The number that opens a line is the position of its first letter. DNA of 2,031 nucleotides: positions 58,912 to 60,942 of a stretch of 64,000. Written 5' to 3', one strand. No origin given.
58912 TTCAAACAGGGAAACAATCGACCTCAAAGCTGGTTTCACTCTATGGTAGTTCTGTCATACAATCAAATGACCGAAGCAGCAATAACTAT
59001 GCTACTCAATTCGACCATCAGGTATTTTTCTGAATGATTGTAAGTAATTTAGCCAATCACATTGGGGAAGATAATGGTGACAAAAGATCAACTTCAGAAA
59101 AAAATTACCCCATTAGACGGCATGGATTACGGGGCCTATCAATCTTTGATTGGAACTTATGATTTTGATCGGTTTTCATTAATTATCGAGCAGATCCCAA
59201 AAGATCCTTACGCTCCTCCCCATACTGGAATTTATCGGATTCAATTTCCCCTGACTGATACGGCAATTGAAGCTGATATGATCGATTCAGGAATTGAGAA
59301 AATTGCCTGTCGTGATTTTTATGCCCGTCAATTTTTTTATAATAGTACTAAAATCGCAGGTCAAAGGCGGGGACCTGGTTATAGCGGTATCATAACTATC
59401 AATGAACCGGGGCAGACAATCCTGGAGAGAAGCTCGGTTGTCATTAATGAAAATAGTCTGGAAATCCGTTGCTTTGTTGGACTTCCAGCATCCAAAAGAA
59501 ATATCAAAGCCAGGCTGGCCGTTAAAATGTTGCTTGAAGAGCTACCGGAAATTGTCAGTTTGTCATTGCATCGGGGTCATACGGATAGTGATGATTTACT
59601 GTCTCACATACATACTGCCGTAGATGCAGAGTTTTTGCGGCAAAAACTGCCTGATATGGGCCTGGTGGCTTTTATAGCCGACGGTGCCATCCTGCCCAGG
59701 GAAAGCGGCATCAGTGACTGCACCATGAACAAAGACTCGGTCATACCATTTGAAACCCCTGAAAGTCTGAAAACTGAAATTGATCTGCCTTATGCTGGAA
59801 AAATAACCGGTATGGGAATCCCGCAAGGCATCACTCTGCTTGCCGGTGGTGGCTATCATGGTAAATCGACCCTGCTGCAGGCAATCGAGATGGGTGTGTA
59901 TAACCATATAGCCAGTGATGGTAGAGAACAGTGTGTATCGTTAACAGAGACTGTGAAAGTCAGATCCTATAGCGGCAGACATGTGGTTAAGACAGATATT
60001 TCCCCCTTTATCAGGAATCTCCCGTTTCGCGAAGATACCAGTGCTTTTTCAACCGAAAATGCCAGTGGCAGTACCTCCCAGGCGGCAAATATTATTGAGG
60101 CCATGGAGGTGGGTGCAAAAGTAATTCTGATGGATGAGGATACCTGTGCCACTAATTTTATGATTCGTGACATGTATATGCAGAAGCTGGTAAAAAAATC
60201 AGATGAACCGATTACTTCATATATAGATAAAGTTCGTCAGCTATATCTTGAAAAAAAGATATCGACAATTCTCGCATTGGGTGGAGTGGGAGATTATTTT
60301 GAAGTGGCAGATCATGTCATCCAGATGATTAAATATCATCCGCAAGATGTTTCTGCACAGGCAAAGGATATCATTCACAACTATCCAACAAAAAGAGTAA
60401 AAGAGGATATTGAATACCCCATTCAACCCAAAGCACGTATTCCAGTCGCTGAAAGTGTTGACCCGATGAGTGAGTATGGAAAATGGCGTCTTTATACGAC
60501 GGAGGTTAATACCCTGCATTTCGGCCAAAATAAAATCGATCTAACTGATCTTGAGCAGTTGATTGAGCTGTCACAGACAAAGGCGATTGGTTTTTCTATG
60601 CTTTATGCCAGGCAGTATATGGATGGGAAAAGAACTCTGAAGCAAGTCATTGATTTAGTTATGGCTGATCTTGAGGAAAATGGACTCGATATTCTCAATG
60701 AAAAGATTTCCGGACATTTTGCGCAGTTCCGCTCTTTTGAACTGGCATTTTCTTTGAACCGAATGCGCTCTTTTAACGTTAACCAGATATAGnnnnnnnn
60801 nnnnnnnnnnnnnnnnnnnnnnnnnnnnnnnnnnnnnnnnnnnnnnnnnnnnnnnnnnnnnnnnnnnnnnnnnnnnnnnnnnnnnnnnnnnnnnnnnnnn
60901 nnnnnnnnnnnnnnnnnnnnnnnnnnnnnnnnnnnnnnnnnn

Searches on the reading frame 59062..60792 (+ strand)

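Call 24: search_protein_families(library=pfam, proteins=[window:59062-60792:+], max_evalue=0.001)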
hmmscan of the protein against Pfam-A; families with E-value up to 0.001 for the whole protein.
window:59062-60792:+ (576 aa): 3 families
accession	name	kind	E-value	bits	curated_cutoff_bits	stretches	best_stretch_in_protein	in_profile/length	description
PF09818.15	ABC_ATPase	-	6.7e-113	376.8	23.2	1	176-452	2-276/283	P-loop domain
PF20446.3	ABC_N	-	1.7e-37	129.2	26.5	1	9-167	2-157/162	ATPase of the ABC class N-terminal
PF21117.3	MRB1590_C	-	1.3e-26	93.6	27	1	479-573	4-101/102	MRB1590 C-terminal domain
